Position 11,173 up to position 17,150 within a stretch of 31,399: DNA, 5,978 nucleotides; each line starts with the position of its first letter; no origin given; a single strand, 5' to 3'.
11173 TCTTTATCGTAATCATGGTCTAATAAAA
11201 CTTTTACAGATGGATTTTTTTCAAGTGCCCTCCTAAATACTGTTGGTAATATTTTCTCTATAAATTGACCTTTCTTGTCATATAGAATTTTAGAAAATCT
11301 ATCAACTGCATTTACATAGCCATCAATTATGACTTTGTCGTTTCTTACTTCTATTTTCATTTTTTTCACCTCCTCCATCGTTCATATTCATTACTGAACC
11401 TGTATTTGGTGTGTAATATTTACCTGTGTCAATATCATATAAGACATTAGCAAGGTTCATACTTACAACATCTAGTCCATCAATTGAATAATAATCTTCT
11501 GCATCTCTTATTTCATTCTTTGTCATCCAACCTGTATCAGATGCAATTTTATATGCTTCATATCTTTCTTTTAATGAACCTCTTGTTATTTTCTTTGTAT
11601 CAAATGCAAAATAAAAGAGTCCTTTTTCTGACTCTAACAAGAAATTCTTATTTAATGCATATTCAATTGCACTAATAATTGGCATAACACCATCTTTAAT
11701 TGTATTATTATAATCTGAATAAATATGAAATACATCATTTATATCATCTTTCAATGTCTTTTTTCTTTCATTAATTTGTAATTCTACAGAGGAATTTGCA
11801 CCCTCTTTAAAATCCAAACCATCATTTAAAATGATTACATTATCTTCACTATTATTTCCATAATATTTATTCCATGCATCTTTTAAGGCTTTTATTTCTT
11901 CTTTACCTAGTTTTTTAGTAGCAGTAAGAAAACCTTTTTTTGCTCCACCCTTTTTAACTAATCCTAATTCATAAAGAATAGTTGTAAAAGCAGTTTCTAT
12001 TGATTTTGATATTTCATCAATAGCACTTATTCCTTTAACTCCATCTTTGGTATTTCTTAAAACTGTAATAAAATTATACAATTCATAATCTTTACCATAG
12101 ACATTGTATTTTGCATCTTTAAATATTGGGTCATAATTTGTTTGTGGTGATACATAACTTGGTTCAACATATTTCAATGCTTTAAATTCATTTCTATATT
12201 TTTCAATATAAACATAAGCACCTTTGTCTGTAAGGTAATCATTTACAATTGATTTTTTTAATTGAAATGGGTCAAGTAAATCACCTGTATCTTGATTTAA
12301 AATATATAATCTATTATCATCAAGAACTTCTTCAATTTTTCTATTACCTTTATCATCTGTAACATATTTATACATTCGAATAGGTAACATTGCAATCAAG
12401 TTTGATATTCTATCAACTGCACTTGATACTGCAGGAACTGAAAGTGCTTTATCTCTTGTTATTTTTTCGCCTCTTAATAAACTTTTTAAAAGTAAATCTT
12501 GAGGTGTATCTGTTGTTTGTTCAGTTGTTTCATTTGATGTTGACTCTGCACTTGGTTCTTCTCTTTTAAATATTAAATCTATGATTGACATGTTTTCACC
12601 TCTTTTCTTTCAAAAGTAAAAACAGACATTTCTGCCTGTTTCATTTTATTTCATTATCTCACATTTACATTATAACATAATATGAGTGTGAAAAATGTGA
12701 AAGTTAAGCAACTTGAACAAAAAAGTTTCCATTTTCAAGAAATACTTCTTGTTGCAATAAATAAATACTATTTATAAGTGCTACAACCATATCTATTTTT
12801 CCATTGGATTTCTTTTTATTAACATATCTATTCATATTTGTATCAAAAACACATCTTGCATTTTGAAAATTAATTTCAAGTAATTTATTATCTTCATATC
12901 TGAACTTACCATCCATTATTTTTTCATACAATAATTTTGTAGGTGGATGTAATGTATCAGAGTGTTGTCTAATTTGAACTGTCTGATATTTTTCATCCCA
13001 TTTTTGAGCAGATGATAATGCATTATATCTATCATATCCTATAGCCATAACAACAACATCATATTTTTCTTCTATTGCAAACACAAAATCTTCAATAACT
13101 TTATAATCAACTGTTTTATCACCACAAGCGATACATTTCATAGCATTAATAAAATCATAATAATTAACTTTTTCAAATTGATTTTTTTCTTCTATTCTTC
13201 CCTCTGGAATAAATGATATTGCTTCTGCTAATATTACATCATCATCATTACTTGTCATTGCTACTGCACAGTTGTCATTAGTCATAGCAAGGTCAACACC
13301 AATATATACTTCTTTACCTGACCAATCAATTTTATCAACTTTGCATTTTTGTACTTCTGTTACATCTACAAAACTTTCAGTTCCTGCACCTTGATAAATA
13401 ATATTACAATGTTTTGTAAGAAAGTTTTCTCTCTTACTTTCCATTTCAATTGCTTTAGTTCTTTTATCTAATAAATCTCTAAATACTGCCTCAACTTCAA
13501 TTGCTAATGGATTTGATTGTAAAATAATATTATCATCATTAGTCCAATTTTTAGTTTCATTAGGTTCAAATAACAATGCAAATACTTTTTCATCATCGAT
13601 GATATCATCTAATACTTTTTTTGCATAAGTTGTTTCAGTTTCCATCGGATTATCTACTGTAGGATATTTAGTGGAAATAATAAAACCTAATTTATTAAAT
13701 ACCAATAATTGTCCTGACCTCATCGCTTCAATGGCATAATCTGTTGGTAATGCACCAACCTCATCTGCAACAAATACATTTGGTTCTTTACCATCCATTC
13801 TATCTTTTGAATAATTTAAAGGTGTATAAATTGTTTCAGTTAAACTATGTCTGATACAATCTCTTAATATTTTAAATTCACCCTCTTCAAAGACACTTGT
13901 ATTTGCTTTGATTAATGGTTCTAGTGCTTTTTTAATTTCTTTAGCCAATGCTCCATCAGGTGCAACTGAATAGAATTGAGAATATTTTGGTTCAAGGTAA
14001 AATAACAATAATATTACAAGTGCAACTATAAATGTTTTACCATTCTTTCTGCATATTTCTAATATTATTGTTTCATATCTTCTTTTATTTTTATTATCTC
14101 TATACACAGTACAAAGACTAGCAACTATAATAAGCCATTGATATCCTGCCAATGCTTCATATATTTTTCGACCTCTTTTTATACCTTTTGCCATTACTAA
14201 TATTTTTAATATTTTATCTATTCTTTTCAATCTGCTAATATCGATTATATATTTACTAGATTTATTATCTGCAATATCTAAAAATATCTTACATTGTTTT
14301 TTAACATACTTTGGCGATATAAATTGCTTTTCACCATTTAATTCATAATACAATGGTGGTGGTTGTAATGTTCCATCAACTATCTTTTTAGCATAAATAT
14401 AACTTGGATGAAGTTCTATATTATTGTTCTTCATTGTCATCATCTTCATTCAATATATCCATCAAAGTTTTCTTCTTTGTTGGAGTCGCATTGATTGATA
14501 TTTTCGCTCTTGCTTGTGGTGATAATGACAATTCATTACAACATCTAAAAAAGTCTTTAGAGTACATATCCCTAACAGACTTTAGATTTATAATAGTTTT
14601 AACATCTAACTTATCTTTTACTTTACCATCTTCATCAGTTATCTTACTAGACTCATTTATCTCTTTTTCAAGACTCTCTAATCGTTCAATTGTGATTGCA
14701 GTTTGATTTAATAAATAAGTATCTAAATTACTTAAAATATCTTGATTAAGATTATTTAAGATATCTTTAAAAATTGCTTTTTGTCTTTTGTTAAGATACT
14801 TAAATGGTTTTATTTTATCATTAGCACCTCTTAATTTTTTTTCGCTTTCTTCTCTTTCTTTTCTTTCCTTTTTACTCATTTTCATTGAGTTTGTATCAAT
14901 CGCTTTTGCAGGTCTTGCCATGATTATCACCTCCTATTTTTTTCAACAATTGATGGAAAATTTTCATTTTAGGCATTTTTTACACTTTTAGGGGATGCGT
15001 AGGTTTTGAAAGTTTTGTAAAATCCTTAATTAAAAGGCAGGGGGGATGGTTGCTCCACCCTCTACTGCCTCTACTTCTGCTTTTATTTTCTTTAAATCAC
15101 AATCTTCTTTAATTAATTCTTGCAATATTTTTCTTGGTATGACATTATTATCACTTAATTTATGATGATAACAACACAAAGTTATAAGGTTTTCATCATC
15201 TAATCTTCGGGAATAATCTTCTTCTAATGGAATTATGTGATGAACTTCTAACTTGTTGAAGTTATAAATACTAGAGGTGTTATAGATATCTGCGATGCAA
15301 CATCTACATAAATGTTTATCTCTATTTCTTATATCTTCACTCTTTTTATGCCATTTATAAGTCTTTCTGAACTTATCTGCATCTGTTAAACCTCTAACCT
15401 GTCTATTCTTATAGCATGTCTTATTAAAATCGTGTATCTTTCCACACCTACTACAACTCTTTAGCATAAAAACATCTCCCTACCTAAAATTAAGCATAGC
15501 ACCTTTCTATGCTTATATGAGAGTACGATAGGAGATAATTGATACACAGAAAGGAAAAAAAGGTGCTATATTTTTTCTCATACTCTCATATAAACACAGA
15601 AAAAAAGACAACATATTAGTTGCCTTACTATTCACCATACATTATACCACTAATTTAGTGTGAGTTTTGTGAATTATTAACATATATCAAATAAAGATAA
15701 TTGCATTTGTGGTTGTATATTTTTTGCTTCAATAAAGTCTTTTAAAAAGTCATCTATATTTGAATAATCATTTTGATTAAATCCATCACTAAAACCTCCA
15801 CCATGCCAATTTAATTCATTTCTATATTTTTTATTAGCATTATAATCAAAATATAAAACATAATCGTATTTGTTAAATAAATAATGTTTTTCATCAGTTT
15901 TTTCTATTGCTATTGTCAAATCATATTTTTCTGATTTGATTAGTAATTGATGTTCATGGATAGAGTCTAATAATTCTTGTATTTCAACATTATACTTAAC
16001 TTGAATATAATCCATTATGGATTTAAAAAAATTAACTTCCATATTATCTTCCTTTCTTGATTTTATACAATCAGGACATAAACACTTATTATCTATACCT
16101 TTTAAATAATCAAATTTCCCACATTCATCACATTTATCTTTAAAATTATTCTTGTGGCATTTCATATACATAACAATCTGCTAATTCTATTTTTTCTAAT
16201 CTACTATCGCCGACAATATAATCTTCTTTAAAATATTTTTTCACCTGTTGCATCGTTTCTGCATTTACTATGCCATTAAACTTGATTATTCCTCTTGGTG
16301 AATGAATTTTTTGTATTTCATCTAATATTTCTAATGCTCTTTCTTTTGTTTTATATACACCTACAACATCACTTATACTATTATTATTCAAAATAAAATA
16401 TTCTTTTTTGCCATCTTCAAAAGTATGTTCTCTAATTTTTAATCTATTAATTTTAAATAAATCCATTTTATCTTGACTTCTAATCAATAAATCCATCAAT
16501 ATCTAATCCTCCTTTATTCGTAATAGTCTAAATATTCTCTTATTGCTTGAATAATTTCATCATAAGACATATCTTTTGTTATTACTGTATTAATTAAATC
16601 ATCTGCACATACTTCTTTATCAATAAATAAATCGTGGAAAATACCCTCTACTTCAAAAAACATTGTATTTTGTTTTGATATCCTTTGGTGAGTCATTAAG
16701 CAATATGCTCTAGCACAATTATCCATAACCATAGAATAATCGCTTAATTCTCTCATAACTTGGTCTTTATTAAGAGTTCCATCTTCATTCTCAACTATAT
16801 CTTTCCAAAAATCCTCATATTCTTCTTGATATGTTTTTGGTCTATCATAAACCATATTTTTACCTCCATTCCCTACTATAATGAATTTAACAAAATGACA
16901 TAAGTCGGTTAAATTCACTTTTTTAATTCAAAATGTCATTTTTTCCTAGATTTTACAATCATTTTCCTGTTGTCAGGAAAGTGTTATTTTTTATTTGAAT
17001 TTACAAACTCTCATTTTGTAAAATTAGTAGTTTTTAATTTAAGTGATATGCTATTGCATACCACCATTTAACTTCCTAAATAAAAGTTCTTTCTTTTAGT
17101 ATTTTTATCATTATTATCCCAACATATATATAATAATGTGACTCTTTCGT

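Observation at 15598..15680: Three copies of a conserved promoter-like motif, each followed within 15-27 nt by a terminator-like hairpin, precede the late operons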

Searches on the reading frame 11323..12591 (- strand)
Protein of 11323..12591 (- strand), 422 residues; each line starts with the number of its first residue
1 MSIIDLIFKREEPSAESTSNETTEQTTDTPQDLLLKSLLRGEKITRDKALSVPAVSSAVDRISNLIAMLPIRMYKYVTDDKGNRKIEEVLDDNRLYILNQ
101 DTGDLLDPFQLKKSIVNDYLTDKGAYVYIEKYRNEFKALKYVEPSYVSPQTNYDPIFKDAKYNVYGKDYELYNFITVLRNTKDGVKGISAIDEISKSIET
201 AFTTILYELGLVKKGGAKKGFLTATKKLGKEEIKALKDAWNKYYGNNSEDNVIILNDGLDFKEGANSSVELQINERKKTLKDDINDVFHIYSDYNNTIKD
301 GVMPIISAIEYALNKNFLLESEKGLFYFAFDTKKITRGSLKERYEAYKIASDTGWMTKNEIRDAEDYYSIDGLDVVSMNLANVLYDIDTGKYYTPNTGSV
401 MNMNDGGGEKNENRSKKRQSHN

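Call 55: search_protein_families(library=pfam, proteins=[window:11323-12591:-], max_evalue=0.01)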
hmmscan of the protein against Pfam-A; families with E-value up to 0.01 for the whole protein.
window:11323-12591:- (422 aa): 1 family
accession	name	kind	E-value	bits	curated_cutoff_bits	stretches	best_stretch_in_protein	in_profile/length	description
PF04860.17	Phage_portal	-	5.8e-48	164.2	39.1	1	53-366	1-321/321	Phage portal protein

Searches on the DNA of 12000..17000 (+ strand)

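Call 7: search_dna_similar(query=window:12000-17000:+, collection=phages, mode=near, max_rows=30)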
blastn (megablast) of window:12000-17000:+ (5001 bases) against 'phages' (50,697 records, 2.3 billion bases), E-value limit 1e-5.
No match.

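Call 88: search_rna_families(source=window, start=15400, end=15700, threshold=evalue, max_evalue=1)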
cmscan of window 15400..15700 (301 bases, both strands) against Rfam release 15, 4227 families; matches with E-value up to 1: 3.
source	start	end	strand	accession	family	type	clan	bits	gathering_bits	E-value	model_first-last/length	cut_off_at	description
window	15503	15633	+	RF04184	BTnc060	Gene; sRNA;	-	24.6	228.9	0.059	1-213/213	no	Bacteroides sRNA BTnc060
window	15497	15568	+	RF02266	XIST_intron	Gene; lncRNA;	-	22.1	70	0.093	1-68/68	no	XIST 3' intron conserved motif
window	15499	15606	-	RF04164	MIR1507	Gene; miRNA;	-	20.7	73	0.025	1-107/107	no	MIR1507 microRNA precursor family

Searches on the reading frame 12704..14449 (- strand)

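Call 55: search_protein_families(library=pfam, proteins=[window:12704-14449:-], max_evalue=0.01)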
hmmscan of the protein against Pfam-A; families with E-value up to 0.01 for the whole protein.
window:12704-14449:- (581 aa): 4 families
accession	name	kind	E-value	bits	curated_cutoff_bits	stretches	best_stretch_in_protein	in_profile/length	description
PF20441.4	TerL_nuclease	-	4.4e-38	131.5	24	1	284-562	2-279/286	Terminase large subunit, endonuclease domain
PF03354.21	TerL_ATPase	-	1.2e-15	58.1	23.7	1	112-277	7-177/178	Terminase large subunit, ATPase domain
PF04851.21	ResIII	-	0.0039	17.5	22.5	0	136-231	34-134/164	Type III restriction enzyme, res subunit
PF20077.4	CcmD_alt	-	0.007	16.8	23.5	0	547-563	27-43/61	CcmD family protein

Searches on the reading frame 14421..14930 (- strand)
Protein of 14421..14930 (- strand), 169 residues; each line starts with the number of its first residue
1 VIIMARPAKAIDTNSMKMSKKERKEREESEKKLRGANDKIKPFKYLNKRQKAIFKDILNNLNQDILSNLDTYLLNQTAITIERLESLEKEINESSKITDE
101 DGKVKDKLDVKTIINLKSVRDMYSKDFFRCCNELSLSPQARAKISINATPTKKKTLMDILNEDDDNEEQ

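Call 9: search_protein_families(library=pfam, proteins=[window:14421-14930:-], max_evalue=0.01)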
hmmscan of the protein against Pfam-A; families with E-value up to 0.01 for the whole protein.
window:14421-14930:- (169 aa): 1 family
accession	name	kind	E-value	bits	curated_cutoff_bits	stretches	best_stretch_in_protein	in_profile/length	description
PF05119.17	Terminase_4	-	2.8e-07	31.3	24.7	1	51-148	2-95/98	Phage terminase, small subunit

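Call 10: search_protein_families(library=phrogs, proteins=[window:14421-14930:-], max_evalue=0.001)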
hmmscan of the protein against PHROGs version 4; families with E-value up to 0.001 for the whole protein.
window:14421-14930:- (169 aa): 1 family
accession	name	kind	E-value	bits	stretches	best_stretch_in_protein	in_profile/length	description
phrog_83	-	head and packaging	7.7e-24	85.5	1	4-168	42-207/246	terminase small subunit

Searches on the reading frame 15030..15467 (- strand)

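Call 9: search_protein_families(library=pfam, proteins=[window:15030-15467:-], max_evalue=0.01)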
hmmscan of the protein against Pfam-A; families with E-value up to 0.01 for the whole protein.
window:15030-15467:- (145 aa): 2 families
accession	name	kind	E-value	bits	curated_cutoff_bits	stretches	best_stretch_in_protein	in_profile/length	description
PF13391.12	HNH_2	-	1.8e-05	24.9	21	1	56-108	1-61/66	HNH endonuclease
PF01844.29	HNH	-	2.2e-05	24.9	21.4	1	64-102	11-41/47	HNH endonuclease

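Call 10: search_protein_families(library=phrogs, proteins=[window:15030-15467:-], max_evalue=0.001)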
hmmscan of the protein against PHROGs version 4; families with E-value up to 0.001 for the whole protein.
window:15030-15467:- (145 aa): 10 families
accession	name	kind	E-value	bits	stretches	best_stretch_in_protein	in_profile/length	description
phrog_144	-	DNA, RNA and nucleotide metabolism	1.8e-19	71.1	1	2-118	22-149/175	HNH endonuclease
phrog_119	-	DNA, RNA and nucleotide metabolism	5.4e-13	49.5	1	28-117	180-266/443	HNH endonuclease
phrog_589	-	DNA, RNA and nucleotide metabolism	1.5e-11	45.3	1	20-103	60-136/179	HNH endonuclease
phrog_1271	-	DNA, RNA and nucleotide metabolism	1.3e-09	38.9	1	3-123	213-334/361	HNH endonuclease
phrog_5956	-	DNA, RNA and nucleotide metabolism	4.3e-09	37.1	1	18-118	27-120/138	HNH endonuclease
phrog_8446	-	DNA, RNA and nucleotide metabolism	8.1e-09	36.4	1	31-109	122-199/211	HNH endonuclease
phrog_4581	-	head and packaging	5.1e-07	30.4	1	18-105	32-108/395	terminase small subunit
phrog_8048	-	DNA, RNA and nucleotide metabolism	1.4e-05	25.4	1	34-104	159-224/273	HNH endonuclease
phrog_25061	-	DNA, RNA and nucleotide metabolism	0.00016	23.2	1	8-107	97-187/219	HNH endonuclease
phrog_2323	-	DNA, RNA and nucleotide metabolism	0.00085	20.3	0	29-103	14-81/113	HNH endonuclease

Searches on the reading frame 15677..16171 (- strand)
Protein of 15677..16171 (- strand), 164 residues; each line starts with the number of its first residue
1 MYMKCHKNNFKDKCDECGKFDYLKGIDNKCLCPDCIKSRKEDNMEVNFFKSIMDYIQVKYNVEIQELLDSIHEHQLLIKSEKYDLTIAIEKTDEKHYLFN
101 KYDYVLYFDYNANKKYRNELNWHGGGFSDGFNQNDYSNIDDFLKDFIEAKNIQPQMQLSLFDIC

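Call 9: search_protein_families(library=pfam, proteins=[window:15677-16171:-], max_evalue=0.01)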
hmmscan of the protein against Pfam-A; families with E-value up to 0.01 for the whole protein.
window:15677-16171:- (164 aa): 0 families

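Call 10: search_protein_families(library=phrogs, proteins=[window:15677-16171:-], max_evalue=0.001)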
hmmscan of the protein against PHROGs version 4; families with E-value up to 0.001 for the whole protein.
window:15677-16171:- (164 aa): 0 families

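Call 30: search_solved_structures(query=window:15677-16171:-, max_evalue=1)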
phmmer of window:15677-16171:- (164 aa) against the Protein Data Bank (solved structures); distinct sequences matched with E-value up to 1: 4.
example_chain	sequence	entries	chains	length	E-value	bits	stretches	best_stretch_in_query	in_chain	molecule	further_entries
6ede_A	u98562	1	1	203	0.014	18.9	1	62-100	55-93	Probable RNA 2'-phosphotransferase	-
6e3a_A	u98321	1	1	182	0.021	18.3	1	62-100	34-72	Probable RNA 2'-phosphotransferase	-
8jo0_H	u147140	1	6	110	0.39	14.2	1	105-155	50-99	Cell death protein 4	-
5esz_C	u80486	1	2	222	0.94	12.9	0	82-129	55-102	2-C-methyl-D-erythritol 2,4-cyclodiphosphate synthase,Envelope glycoprotein gp160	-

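Call 84: search_protein_families(library=ncbifam, proteins=[window:15677-16171:-], max_evalue=0.01)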
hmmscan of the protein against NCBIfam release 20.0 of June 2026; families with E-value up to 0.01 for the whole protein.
window:15677-16171:- (164 aa): 0 families

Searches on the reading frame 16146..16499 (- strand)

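Call 9: search_protein_families(library=pfam, proteins=[window:16146-16499:-], max_evalue=0.01)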
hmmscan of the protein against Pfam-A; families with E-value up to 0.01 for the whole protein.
window:16146-16499:- (117 aa): 0 families

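Call 10: search_protein_families(library=phrogs, proteins=[window:16146-16499:-], max_evalue=0.001)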
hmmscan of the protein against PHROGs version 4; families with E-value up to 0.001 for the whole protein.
window:16146-16499:- (117 aa): 2 families
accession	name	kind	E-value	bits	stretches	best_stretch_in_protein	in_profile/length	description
phrog_4601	-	unknown function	4.5e-12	47.2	1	4-90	2-80/85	-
phrog_7118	-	unknown function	5.5e-09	37.2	1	4-66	84-140/167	-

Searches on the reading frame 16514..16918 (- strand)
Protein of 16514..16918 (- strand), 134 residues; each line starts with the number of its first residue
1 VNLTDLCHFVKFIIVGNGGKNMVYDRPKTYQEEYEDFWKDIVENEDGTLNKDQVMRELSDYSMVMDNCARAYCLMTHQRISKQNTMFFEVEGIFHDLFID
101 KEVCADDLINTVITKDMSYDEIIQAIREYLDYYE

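Call 9: search_protein_families(library=pfam, proteins=[window:16514-16918:-], max_evalue=0.01)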
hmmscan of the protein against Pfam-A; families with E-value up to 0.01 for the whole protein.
window:16514-16918:- (134 aa): 1 family
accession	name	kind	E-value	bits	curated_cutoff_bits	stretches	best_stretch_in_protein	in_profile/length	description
PF09713.15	A_thal_3526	-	0.0029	18.3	27.8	0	49-89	13-49/53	Plant protein 1589 of unknown function (A_thal_3526)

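Call 10: search_protein_families(library=phrogs, proteins=[window:16514-16918:-], max_evalue=0.001)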
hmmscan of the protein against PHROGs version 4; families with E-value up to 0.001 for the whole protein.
window:16514-16918:- (134 aa): 0 families
